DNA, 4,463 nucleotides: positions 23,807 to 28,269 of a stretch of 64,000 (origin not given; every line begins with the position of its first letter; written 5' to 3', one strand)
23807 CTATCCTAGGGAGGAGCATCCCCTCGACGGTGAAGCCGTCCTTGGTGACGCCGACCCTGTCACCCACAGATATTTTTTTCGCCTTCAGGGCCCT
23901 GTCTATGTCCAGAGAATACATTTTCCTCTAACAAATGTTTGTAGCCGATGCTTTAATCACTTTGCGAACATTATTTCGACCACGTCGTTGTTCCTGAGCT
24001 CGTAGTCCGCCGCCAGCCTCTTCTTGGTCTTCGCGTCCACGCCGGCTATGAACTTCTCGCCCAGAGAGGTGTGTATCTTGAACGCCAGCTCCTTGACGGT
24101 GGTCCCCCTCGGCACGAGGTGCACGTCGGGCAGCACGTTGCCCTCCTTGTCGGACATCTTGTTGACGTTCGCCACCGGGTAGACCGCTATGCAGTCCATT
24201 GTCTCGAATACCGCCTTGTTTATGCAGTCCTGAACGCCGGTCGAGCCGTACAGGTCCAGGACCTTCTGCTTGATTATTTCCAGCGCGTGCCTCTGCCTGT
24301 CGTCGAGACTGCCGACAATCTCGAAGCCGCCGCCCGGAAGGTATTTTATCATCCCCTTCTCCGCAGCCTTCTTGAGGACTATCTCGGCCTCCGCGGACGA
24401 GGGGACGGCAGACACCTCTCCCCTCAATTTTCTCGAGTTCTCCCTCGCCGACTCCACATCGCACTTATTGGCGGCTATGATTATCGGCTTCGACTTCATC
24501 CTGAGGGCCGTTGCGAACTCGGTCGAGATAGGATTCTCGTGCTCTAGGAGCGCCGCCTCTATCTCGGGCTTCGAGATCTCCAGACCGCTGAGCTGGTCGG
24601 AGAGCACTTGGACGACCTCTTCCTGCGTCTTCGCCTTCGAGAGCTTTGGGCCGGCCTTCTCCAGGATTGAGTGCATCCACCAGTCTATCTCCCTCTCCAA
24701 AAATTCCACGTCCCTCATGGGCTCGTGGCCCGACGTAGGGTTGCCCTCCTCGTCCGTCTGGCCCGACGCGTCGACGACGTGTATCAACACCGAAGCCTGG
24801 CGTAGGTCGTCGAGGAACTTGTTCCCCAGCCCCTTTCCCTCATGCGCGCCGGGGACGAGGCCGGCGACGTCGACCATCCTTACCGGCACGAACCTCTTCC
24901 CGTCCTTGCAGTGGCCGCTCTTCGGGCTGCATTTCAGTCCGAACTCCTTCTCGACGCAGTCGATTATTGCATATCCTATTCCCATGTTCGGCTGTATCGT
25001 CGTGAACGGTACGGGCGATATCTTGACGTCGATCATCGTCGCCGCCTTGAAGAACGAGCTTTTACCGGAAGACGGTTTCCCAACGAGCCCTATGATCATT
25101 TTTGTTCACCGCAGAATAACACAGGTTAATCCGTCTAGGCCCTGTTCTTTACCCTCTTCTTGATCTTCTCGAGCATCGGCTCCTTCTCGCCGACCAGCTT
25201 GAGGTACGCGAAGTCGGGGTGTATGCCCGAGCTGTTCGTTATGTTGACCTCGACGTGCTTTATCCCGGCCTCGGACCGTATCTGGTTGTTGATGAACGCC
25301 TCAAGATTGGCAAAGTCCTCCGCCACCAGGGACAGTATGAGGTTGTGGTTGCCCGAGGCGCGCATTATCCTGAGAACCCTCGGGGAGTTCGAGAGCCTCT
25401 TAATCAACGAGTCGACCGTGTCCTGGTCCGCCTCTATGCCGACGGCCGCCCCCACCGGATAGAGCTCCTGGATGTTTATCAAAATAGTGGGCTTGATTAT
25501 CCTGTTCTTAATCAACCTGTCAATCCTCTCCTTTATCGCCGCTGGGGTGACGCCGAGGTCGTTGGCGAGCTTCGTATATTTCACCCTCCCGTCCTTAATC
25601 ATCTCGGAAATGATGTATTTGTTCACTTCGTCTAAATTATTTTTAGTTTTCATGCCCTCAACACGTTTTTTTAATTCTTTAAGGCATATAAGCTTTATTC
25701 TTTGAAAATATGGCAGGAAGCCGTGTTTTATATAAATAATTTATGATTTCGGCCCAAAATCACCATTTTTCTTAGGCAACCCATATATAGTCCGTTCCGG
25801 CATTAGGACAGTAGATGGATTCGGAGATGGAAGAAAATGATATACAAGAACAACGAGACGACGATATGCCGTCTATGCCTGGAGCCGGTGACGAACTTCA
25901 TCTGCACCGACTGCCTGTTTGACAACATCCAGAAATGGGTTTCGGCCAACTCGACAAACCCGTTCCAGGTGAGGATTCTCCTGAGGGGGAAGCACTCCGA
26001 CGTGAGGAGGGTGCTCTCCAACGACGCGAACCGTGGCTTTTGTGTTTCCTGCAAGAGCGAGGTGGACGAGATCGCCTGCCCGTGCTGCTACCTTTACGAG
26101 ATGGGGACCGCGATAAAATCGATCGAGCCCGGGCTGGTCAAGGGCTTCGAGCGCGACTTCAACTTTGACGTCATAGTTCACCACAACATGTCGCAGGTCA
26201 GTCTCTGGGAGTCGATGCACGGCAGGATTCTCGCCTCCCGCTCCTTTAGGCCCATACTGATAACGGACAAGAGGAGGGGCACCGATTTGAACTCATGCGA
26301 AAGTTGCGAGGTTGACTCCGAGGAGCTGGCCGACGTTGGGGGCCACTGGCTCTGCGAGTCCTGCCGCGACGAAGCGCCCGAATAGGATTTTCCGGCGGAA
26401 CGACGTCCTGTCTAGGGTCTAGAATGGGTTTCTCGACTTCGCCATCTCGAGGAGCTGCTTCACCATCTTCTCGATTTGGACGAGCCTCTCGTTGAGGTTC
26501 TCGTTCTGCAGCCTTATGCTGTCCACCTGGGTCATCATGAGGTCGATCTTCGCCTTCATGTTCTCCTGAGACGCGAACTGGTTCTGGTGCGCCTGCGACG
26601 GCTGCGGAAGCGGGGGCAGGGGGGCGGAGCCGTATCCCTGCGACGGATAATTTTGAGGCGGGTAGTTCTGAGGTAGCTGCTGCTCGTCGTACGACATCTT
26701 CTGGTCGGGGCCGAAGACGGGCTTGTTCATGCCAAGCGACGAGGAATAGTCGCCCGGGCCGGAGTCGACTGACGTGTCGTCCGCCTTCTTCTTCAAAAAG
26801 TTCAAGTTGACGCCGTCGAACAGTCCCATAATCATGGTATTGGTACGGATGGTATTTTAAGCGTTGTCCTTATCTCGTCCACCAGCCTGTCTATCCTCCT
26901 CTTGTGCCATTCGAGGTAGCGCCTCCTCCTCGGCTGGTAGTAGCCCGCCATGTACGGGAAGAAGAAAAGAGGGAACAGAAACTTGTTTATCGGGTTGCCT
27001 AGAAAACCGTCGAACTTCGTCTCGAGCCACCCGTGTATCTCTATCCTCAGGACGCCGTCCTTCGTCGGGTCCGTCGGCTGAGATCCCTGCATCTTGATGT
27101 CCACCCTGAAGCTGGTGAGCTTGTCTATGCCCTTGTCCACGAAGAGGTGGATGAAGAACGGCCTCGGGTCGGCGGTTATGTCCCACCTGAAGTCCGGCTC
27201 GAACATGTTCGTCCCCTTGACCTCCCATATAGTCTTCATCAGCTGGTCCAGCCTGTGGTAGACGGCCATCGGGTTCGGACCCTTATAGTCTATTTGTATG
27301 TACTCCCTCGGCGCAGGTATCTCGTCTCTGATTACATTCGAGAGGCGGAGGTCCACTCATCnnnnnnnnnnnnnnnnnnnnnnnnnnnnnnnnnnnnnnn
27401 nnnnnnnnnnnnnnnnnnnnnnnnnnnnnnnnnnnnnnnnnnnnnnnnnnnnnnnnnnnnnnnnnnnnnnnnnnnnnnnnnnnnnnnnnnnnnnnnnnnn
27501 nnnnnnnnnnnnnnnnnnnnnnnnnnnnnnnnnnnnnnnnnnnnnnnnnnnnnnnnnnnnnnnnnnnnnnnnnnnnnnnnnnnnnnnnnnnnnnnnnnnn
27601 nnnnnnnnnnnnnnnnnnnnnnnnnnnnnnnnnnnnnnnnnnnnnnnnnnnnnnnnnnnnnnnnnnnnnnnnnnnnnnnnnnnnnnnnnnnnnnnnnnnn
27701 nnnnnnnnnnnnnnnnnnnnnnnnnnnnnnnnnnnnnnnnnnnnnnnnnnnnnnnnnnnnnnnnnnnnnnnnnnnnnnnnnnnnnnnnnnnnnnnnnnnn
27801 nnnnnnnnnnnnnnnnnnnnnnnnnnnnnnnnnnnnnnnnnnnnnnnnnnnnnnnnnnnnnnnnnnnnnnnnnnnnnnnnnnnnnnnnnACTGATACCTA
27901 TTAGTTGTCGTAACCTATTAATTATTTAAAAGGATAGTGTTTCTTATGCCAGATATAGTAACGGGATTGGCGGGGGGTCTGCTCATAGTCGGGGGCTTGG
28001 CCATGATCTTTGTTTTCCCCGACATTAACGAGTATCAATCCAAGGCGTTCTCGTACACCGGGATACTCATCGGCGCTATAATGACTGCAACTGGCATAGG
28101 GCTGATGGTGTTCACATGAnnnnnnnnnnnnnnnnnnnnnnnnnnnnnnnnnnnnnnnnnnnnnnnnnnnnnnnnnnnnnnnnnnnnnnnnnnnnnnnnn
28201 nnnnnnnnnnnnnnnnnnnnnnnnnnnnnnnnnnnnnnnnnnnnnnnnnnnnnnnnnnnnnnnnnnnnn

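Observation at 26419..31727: Six-gene divergent module made entirely of uncharacterised proteins around one ~50-bp AT-rich bidirectional promoter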

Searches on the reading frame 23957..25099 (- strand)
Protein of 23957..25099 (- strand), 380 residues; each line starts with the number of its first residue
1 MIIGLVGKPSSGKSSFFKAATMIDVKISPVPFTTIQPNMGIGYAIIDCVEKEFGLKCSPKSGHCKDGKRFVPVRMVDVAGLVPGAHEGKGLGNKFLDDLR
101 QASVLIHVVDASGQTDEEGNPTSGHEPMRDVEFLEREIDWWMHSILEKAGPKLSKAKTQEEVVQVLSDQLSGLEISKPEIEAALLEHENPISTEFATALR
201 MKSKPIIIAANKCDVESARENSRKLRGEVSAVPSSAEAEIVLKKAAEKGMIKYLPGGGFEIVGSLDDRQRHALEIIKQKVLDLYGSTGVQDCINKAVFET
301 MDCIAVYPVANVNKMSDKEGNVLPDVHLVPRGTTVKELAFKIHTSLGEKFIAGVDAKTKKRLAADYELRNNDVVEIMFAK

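Call 57: search_protein_families(library=pfam, proteins=[window:23957-25099:-], max_evalue=0.01)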
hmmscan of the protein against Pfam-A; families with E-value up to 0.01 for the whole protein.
window:23957-25099:- (380 aa): 3 families
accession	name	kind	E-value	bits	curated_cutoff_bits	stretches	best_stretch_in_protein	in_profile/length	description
PF08438.16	YGR210-like_G4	-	2.8e-31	108.6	24.7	1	209-311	1-108/108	Obg-like GTPase YGR210-like, G4 motif-containing domain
PF01926.29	MMR_HSR1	-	1.1e-15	58.2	21.9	1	3-115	2-89/113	50S ribosome-binding GTPase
PF02824.27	TGS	-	2.7e-12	47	22.2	1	322-377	4-59/60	TGS domain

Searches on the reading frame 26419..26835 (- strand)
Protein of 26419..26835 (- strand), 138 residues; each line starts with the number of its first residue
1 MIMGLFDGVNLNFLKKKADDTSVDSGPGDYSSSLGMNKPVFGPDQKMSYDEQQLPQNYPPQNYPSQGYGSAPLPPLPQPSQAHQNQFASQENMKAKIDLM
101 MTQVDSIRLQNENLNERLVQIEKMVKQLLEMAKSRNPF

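Call 3: search_protein_families(library=pfam, proteins=[window:26419-26835:-], max_evalue=1)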
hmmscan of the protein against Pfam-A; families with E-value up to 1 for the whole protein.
window:26419-26835:- (138 aa): 2 families
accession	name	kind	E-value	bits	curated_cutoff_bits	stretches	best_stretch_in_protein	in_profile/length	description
PF05377.16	FlaC_arch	-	0.011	16.6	27.8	1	92-131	4-43/55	Flagella accessory protein C (FlaC)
PF24423.1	OVT1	-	0.031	15.1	30.9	1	85-128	33-76/100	Major antigen, helical domain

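Call 4: search_protein_families(library=ncbifam, proteins=[window:26419-26835:-], max_evalue=1)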
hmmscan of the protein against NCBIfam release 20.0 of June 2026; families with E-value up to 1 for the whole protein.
window:26419-26835:- (138 aa): 3 families
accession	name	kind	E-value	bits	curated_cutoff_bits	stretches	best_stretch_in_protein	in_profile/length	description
NF038218.1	IcmG_DotF_IVB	equivalog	0.0028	17.4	200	1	80-130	123-173/266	type IVB secretion system protein IcmG/DotF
NF009640.0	PRK13169.1-1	equivalog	0.0047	17.4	134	1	80-130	14-64/105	DNA replication initiation control protein YabA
NF041669.1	GvpT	domain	0.015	15.8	80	1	84-128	79-123/123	GvpT/GvpP family gas vesicle accessory protein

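Call 39: search_protein_families(library=padloc, proteins=[window:26419-26835:-], max_evalue=0.1)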
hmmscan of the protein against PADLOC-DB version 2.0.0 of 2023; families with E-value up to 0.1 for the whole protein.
window:26419-26835:- (138 aa): 0 families

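Call 40: search_protein_families(library=phrogs, proteins=[window:26419-26835:-], max_evalue=0.1)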
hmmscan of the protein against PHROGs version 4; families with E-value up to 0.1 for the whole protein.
window:26419-26835:- (138 aa): 2 families
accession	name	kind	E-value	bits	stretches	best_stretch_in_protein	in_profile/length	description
phrog_16420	-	unknown function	0.00059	20.4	1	90-134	5-49/179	-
phrog_1863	-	unknown function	0.014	16.3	1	83-128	32-84/97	-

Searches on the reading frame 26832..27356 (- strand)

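Call 3: search_protein_families(library=pfam, proteins=[window:26832-27356:-], max_evalue=1)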
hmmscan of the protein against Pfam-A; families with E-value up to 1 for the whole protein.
window:26832-27356:- (174 aa): 1 family
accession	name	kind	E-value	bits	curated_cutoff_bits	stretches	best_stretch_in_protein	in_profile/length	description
PF22002.1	MTLN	-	0.016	15.5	27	1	144-163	31-50/56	Mitoregulin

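Call 4: search_protein_families(library=ncbifam, proteins=[window:26832-27356:-], max_evalue=1)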
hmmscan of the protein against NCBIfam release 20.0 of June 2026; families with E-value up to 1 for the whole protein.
window:26832-27356:- (174 aa): 0 families

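Call 39: search_protein_families(library=padloc, proteins=[window:26832-27356:-], max_evalue=0.1)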
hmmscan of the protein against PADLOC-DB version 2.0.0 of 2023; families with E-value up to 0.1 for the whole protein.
window:26832-27356:- (174 aa): 0 families

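Call 40: search_protein_families(library=phrogs, proteins=[window:26832-27356:-], max_evalue=0.1)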
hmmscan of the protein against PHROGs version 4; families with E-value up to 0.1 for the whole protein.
window:26832-27356:- (174 aa): 0 families

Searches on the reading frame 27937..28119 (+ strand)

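Call 3: search_protein_families(library=pfam, proteins=[window:27937-28119:+], max_evalue=1)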
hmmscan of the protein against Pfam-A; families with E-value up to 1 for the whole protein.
window:27937-28119:+ (60 aa): 1 family
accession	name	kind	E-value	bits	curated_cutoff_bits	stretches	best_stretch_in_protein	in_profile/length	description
PF21833.1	DUF6893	-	0.73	10.4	24.6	1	9-31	2-24/32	Family of unknown function (DUF6893)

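Call 4: search_protein_families(library=ncbifam, proteins=[window:27937-28119:+], max_evalue=1)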
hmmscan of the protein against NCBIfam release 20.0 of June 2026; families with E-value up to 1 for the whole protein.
window:27937-28119:+ (60 aa): 0 families

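Call 39: search_protein_families(library=padloc, proteins=[window:27937-28119:+], max_evalue=0.1)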
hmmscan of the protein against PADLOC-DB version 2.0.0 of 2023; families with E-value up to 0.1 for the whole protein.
window:27937-28119:+ (60 aa): 0 families

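Call 40: search_protein_families(library=phrogs, proteins=[window:27937-28119:+], max_evalue=0.1)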
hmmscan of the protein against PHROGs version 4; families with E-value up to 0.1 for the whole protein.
window:27937-28119:+ (60 aa): 0 families
